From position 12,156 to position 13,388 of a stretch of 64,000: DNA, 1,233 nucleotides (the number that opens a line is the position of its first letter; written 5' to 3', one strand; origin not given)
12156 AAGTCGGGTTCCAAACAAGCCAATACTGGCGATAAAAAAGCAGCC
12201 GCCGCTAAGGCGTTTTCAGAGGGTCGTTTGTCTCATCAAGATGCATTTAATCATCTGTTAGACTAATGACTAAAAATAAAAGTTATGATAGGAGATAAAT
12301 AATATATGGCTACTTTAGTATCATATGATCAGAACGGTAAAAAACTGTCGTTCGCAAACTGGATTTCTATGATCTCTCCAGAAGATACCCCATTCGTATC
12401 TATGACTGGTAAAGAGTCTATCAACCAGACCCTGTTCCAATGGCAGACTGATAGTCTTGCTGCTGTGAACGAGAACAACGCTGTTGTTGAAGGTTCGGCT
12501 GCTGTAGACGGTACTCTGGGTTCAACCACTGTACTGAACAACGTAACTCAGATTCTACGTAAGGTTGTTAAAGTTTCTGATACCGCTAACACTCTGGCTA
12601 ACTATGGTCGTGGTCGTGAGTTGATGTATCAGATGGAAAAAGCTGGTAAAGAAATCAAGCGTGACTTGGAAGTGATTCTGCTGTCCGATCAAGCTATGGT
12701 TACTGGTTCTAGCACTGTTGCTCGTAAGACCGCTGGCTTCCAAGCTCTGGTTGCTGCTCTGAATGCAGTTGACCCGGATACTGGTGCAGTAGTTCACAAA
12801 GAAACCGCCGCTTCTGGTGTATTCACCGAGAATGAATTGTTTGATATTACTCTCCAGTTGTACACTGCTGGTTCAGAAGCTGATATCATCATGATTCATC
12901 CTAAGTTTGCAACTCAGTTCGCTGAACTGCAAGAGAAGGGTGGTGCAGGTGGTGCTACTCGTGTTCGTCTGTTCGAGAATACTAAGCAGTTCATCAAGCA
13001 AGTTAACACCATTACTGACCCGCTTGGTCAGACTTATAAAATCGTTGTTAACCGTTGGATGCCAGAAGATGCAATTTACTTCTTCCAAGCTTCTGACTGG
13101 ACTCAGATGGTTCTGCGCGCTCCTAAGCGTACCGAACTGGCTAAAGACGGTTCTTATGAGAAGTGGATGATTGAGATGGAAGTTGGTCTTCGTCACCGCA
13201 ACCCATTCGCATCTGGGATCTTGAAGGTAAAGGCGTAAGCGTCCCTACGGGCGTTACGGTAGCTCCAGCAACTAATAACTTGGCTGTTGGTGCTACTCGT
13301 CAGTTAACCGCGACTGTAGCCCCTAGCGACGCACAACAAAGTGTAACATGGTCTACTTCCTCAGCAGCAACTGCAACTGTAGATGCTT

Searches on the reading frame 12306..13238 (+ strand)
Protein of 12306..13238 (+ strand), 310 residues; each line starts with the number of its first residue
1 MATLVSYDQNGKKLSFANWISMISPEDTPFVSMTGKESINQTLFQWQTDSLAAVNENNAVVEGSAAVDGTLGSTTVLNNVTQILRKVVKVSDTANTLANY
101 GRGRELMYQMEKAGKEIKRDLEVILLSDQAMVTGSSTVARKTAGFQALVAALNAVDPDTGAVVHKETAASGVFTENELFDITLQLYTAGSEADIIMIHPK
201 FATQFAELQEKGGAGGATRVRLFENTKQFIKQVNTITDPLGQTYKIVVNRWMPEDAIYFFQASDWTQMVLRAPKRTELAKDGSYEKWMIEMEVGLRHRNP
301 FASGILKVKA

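Call 11: search_protein_families(library=phrogs, proteins=[window:12306-13238:+])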
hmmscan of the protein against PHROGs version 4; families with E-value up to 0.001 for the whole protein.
window:12306-13238:+ (310 aa): 2 families
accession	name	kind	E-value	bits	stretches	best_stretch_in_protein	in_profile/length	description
phrog_1328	-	head and packaging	4.8e-113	380.3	1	1-308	9-305/583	major head protein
phrog_29786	-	head and packaging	1e-66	223.7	1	181-307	1-124/132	major head protein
